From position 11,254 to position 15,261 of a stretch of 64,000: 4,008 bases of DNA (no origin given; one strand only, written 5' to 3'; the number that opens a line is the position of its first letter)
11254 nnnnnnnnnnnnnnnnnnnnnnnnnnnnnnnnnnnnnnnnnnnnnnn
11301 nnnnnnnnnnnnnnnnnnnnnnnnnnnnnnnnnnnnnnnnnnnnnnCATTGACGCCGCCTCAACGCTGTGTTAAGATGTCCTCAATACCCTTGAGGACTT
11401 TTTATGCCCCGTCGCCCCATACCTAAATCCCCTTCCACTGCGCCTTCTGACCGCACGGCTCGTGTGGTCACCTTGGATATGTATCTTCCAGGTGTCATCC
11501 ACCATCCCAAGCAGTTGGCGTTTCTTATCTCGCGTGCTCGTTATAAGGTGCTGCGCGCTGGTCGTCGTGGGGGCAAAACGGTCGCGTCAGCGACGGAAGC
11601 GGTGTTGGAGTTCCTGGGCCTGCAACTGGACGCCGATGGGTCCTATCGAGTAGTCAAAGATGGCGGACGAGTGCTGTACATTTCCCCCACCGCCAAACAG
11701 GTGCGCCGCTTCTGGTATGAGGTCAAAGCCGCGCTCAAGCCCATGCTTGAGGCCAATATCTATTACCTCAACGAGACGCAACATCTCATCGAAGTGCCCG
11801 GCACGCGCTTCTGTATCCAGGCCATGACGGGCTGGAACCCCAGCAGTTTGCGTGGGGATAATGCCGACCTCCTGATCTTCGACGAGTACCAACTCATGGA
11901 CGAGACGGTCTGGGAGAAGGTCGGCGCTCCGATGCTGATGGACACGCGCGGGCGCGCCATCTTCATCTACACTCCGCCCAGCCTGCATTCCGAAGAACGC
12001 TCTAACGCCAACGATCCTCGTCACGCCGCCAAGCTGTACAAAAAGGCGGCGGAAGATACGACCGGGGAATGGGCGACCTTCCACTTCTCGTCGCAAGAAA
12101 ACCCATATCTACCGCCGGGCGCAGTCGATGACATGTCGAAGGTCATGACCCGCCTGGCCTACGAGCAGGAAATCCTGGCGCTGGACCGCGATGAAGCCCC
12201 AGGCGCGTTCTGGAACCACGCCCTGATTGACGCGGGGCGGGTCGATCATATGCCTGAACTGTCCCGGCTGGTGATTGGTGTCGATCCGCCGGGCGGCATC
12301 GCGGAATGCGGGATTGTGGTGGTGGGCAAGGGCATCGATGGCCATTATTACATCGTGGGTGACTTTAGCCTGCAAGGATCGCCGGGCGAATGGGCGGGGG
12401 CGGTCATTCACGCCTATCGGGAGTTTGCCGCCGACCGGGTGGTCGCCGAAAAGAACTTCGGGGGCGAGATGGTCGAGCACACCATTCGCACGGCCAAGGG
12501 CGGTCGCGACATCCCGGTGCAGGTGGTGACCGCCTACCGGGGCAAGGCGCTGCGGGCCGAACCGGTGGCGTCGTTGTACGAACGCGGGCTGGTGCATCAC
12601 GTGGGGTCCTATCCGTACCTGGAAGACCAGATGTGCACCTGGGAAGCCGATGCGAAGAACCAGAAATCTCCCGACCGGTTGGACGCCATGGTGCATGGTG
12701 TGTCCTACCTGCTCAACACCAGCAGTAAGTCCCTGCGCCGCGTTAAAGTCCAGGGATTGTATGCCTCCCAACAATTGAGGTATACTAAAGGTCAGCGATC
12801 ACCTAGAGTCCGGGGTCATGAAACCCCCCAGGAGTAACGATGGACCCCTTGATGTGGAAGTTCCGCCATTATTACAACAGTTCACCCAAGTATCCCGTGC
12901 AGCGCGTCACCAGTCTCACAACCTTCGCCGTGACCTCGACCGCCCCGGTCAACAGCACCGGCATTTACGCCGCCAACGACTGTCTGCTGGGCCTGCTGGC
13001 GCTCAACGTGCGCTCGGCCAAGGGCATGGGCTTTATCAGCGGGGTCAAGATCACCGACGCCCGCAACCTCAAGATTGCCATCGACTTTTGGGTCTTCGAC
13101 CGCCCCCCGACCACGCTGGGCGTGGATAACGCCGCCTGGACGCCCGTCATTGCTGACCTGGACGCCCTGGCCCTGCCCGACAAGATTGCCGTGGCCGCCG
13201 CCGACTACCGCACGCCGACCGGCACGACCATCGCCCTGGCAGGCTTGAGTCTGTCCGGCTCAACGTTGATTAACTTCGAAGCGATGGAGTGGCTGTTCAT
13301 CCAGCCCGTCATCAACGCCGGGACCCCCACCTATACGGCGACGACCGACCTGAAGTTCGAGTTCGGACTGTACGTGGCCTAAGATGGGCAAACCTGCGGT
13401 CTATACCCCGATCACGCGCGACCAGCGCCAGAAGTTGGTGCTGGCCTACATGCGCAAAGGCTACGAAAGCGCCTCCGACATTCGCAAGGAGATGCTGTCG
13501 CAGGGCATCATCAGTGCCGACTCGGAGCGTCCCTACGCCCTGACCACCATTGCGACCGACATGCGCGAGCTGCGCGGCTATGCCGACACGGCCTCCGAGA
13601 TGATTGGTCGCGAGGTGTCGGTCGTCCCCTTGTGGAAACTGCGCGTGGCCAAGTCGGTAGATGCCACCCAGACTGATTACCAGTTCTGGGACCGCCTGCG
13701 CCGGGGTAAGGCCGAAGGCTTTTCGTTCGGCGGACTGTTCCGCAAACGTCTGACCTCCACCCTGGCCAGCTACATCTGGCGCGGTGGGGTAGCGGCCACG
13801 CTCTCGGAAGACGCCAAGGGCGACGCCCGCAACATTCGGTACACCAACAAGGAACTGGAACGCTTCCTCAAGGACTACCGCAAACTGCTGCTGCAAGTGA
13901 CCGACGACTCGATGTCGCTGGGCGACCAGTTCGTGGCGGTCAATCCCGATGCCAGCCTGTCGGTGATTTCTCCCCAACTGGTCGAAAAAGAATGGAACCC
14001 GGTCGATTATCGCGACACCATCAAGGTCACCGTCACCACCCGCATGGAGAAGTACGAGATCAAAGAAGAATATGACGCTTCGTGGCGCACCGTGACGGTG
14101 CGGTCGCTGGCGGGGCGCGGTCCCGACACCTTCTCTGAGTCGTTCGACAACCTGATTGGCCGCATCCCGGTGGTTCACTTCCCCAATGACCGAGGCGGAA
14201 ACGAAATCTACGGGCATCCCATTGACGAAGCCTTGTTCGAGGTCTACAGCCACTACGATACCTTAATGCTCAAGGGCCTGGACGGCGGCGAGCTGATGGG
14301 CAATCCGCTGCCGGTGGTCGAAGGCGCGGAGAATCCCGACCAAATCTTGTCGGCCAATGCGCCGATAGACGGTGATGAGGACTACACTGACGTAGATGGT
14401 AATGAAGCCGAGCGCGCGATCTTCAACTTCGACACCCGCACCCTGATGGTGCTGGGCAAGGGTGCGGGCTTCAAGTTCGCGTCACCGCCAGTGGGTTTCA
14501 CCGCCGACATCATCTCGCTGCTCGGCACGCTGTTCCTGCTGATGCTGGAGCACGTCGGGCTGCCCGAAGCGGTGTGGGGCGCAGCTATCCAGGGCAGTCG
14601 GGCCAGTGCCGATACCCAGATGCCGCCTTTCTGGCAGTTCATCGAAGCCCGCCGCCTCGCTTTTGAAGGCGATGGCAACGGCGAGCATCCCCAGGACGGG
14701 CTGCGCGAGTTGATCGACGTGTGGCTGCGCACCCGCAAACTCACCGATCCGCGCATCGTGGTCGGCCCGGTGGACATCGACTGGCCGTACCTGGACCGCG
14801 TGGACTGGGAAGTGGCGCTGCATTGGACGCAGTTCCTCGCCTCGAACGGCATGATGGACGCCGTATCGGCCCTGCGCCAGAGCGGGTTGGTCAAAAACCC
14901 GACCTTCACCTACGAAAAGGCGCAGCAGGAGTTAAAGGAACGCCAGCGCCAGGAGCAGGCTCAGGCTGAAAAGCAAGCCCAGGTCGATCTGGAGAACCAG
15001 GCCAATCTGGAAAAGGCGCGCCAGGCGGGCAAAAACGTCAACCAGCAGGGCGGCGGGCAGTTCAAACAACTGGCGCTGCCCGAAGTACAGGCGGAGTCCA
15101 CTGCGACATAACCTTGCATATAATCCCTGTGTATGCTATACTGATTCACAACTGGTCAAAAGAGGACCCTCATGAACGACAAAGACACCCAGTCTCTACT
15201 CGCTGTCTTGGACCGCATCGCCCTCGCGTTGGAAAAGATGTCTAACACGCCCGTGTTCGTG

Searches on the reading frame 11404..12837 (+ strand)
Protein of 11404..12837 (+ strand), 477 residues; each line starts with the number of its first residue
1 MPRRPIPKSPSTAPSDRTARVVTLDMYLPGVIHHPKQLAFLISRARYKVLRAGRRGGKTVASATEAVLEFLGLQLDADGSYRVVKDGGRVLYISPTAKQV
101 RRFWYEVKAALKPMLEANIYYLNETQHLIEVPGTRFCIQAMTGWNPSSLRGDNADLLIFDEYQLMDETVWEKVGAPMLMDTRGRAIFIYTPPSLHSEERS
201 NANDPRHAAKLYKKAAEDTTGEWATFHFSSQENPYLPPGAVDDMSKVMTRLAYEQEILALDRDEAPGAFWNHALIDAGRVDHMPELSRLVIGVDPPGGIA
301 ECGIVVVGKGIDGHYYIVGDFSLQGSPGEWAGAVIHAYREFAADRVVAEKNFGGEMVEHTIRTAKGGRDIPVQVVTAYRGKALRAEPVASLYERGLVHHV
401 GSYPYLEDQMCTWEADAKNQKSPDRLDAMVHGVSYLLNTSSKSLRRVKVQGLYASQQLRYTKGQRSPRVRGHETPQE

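Call 8: search_protein_families(library=phrogs, proteins=[window:11404-12837:+])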
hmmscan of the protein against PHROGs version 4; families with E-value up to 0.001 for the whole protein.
window:11404-12837:+ (477 aa): 6 families
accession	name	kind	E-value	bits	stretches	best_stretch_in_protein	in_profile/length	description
phrog_2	-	head and packaging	1e-29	104.9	1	34-443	267-600/807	terminase large subunit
phrog_979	-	head and packaging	8e-24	85.3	1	267-443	413-607/642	terminase large subunit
phrog_38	-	head and packaging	7.3e-23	82.1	1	283-454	543-719/760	terminase large subunit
phrog_7579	-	head and packaging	3e-09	37.5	1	33-267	5-219/239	terminase large subunit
phrog_675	-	head and packaging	0.00028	20.3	1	86-177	84-177/576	terminase large subunit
phrog_9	-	head and packaging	0.00094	19.1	0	52-167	230-334/812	terminase large subunit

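Call 78: search_dna_similar(query=window:11404-12837:+, collection=phages, mode=protein, max_rows=12)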
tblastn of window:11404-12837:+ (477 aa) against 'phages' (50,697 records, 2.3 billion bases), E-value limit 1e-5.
Records with a match: 456; places in all: 458; records where one place covers at least 80% of the query: 4.
Best place of each record, by identity: <60% 456.
By first word of the organism name: Gordonia 184; Vibrio 70; Microbacterium 50; Pelagibacter 24; Arthrobacter 20; Pseudomonas 11; Escherichia 10; Rhizobium 10; Klebsiella 9; Caudoviricetes 6; and 30 more.
By host as written in the record: Gordonia terrae 3612 159; - 68; Microbacterium foliorum NRRL B-24224 31; Gordonia terrae CAG3 14; Candidatus Pelagibacter ubique HTCC1062 13; Microbacterium foliorum NRRL B-24224 SEA 12; Arthrobacter globiformis B-2979 10; Vibrio breoganii 6; and 84 more.
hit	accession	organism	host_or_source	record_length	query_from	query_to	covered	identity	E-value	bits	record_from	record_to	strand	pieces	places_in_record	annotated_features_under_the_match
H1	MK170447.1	Methanosarcina virus MetMV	Methanosarcina sp.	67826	59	440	80%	47.2%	4e-107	355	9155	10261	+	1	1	gene transfer agent terminase protein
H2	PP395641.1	Microcystis phage Mae-JY09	Microcystis aeruginosa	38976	49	436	81%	31.9%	3e-32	137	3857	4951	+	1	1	terminase large subunit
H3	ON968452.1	Pseudanabaena phage Pan1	Pseudanabaena sp.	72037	93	453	76%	32.0%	9e-37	150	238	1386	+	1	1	terminase large subunit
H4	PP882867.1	Dinoroseobacter phage vB_DshS_R26L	Dinoroseobacter shibae DFL12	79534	146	453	65%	34.6%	5e-36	148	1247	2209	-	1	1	large packaging protein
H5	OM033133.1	Aeromonas phage phiA005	Aeromonas sp.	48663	141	441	63%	35.4%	2e-39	158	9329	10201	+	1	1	DNA-packaging protein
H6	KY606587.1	Dinoroseobacter phage vB_DshS-R5C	Dinoroseobacter shibae DFL12T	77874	146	453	65%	33.9%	3e-33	139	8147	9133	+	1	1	large packaging protein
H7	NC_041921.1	Dinoroseobacter phage vB_DshS-R5C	Dinoroseobacter shibae DFL12T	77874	146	453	65%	33.9%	3e-33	139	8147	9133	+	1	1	terminase large subunit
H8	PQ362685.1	Arthrobacter phage Pointis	Arthrobacter globiformis B-2979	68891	138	436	63%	34.4%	8e-32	135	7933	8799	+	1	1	20: terminase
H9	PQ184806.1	Arthrobacter phage MellowYellow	Arthrobacter globiformis B-2979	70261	138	436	63%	34.4%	8e-32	135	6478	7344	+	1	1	17: terminase large subunit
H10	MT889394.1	Arthrobacter phage Odyssey395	Arthrobacter globiformis NRRL B-2979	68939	138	436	63%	34.4%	8e-32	135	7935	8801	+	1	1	22: terminase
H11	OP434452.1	Arthrobacter phage Pureglobe5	Arthrobacter globiformis B-2979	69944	138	436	63%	34.4%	8e-32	135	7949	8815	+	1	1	22: terminase large subunit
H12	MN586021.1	Arthrobacter phage Beagle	Arthrobacter globiformis NRRL B-2979 SEA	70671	138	436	63%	34.4%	8e-32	135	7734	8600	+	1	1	21: terminase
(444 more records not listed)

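Call 79: get_annotated_region(hit=H1, flank=10000)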
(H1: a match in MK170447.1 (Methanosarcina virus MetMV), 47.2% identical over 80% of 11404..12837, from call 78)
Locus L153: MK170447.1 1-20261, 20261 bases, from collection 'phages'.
description: Methanosarcina virus MetMV, complete genome.
organism: Methanosarcina virus MetMV (NCBI taxid 2488574)
taxonomy: Viruses; Duplodnaviria; Heunggongvirae; Uroviricota; Caudoviricetes
host: Methanosarcina sp.; source: -; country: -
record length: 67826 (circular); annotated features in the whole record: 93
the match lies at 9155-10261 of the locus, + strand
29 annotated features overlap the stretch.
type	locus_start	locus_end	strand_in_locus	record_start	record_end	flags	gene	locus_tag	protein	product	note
CDS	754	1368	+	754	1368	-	-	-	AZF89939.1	DNA modification methylase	-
CDS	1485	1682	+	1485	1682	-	-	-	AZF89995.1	hypothetical protein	-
CDS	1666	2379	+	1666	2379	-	-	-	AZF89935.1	hypothetical protein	-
CDS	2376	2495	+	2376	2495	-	-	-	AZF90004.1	hypothetical protein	-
CDS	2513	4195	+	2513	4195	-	-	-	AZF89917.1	hypothetical protein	-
CDS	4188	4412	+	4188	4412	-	-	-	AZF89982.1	hypothetical protein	-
CDS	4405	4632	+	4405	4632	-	-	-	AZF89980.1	hypothetical protein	-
CDS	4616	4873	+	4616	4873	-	-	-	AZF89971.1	hypothetical protein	-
CDS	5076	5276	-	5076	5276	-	-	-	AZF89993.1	hypothetical protein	-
CDS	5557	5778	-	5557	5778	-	-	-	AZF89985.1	hypothetical protein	-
CDS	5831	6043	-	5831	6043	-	-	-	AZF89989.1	hypothetical protein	-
CDS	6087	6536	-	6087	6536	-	-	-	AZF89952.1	hypothetical protein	-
CDS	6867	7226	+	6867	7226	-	-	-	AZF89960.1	hypothetical protein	-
CDS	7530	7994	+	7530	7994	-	-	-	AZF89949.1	hypothetical protein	-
CDS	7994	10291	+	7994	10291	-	-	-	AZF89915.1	gene transfer agent terminase protein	-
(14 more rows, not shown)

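Call 80: find_related_loci(query=window:11404-12837:+, collection=genome_contigs, flank=10000)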
Query window:11404-12837:+ (477 aa) in genome_contigs; peptide patterns used: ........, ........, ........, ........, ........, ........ (x = any residue, [..] = any of these).
32 stretches matched a pattern; 11 encode a relative of the query (tblastn E <= 1e-3); 11 distinct loci.
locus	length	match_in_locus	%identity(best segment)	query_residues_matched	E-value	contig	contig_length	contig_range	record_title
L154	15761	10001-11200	51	34-450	6e-137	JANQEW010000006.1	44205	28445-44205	MAG: Rhodospirillales bacterium isolate PL23a_bin.50 k99_878398, whole genome shotgun sequence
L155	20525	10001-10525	51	264-437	1e-48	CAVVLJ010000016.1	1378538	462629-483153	MAG: uncultured proteobacterium isolate MFD09222.bin.2.131 genome assembly, contig: contig_64988, whole genome shotgun s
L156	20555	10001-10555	49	255-437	1e-48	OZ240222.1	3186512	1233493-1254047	MAG: Dehalococcoidia bacterium isolate bda7ac21-848d-445c-aae4-c7980c7e0923 genome assembly, chromosome: 1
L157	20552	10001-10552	48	255-436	4e-45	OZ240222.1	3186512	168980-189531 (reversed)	MAG: Dehalococcoidia bacterium isolate bda7ac21-848d-445c-aae4-c7980c7e0923 genome assembly, chromosome: 1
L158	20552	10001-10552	48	255-436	5e-44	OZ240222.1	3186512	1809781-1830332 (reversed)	MAG: Dehalococcoidia bacterium isolate bda7ac21-848d-445c-aae4-c7980c7e0923 genome assembly, chromosome: 1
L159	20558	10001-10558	44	254-437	1e-42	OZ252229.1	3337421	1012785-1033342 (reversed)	MAG: Dehalococcoidia bacterium isolate e423ea1d-c589-4ead-98b4-a8e4e9e55514 genome assembly, chromosome: 1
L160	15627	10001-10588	43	252-437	5e-40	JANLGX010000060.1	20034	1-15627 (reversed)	MAG: Gemmatimonadaceae bacterium isolate P6-2 k99_232359, whole genome shotgun sequence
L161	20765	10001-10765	36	266-474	1e-32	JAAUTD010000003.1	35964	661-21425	MAG: Synechococcaceae cyanobacterium SM1_2_3 NODE_211_length_35964_cov_11.123643, whole genome shotgun sequence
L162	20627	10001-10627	38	232-436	6e-28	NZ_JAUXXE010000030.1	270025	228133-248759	MAG: Phenylobacterium sp. isolate C15_metabat.bin.91 C15_k141_143096, whole genome shotgun sequence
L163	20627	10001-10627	36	232-436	2e-25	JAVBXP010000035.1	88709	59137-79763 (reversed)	MAG: bacterium isolate GS10 224, whole genome shotgun sequence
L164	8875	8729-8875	57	322-372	1e-10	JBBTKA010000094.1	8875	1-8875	MAG: Pseudomonadota bacterium isolate H14-bin012_1 H14_bin012_1_000000000094, whole genome shotgun sequence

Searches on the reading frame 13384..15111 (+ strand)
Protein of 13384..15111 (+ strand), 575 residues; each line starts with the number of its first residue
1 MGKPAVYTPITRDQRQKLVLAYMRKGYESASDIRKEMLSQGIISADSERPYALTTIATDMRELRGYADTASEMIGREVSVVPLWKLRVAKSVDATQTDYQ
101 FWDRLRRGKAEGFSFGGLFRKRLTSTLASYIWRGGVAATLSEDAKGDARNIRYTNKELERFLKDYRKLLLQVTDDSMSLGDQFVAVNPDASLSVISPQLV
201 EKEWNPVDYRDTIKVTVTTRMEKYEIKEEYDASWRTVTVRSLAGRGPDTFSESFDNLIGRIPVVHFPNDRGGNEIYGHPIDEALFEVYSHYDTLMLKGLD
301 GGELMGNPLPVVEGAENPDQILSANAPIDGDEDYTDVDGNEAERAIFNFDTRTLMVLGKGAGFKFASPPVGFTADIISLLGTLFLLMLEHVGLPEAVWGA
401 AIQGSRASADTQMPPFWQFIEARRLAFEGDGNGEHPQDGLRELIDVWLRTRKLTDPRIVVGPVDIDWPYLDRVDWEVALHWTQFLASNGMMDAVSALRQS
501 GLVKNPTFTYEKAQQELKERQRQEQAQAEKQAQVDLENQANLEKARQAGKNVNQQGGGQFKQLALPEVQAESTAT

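Call 8: search_protein_families(library=phrogs, proteins=[window:13384-15111:+])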
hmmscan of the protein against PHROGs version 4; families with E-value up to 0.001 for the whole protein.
window:13384-15111:+ (575 aa): 1 family
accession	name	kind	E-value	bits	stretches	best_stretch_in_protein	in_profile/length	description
phrog_104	-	head and packaging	0.00014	21.7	1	171-410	137-368/550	portal protein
